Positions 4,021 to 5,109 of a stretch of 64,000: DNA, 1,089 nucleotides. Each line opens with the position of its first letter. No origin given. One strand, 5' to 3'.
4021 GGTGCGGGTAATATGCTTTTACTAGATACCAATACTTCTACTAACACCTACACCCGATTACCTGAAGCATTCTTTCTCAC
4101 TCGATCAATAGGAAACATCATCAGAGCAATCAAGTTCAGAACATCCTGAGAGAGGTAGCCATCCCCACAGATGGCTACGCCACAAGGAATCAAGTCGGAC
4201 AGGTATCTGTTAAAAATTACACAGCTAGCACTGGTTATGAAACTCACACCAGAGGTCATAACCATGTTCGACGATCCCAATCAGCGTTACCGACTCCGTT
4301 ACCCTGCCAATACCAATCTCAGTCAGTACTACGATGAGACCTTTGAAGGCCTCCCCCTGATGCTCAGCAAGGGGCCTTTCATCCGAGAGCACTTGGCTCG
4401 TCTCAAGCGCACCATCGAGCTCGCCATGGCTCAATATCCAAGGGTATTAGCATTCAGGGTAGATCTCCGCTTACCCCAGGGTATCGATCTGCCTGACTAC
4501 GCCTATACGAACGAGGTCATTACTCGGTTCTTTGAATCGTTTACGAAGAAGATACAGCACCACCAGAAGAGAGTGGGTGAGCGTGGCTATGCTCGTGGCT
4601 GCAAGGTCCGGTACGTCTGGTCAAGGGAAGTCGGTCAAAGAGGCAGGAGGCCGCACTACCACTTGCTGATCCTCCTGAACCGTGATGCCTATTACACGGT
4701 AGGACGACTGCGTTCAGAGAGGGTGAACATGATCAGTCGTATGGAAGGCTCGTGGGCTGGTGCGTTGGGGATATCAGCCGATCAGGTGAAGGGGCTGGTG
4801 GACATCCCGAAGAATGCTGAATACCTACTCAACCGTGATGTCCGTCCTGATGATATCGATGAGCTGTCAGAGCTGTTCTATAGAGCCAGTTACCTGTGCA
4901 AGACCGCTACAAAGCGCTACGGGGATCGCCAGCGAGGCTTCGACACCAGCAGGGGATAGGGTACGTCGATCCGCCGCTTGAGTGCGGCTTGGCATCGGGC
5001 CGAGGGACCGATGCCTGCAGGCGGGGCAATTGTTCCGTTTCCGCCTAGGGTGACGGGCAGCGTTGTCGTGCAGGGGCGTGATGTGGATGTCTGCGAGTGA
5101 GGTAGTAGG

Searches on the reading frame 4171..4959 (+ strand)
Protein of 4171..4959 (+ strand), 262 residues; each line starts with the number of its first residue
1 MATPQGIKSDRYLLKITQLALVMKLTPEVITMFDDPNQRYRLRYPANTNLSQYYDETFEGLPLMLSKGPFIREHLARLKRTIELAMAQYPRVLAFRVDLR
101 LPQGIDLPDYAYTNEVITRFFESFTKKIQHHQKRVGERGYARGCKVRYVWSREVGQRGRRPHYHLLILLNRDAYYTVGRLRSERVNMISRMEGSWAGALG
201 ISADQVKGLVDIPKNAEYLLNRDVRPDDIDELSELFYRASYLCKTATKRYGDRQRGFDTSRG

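Call 3: search_protein_families(library=pfam, proteins=[window:4171-4959:+], max_evalue=0.01)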
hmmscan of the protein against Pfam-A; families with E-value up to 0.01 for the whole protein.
window:4171-4959:+ (262 aa): 2 families
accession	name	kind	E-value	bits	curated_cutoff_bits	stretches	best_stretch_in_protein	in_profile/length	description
PF11726.14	YagK_YfjJ_C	-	2.7e-41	141.8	25.8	1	87-260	2-170/170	YagK/YfjJ C-terminal domain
PF23343.2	REP_ORF2-G2P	-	2.1e-08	34.8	27.8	1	118-183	16-61/99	Replication-associated protein ORF2/G2P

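Call 4: search_protein_families(library=padloc, proteins=[window:4171-4959:+], max_evalue=0.01)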
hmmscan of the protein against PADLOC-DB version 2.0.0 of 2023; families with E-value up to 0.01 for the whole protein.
window:4171-4959:+ (262 aa): 0 families

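Call 6: search_protein_families(library=ncbifam, proteins=[window:4171-4959:+], max_evalue=0.01)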
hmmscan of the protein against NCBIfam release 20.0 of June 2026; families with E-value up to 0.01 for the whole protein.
window:4171-4959:+ (262 aa): 0 families

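Call 21: search_protein_families(library=phrogs, proteins=[window:4171-4959:+], max_evalue=0.01)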
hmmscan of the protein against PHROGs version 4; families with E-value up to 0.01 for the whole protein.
window:4171-4959:+ (262 aa): 4 families
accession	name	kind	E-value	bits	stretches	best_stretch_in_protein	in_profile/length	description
phrog_25019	-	unknown function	3.8e-31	109.4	1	71-261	12-206/207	-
phrog_38648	-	unknown function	5.2e-08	34.1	1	46-103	6-63/79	-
phrog_942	-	DNA, RNA and nucleotide metabolism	0.00035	21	1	111-168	135-183/501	replication initiation protein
phrog_2969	-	DNA, RNA and nucleotide metabolism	0.00063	19.8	1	126-176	180-230/346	replication initiation protein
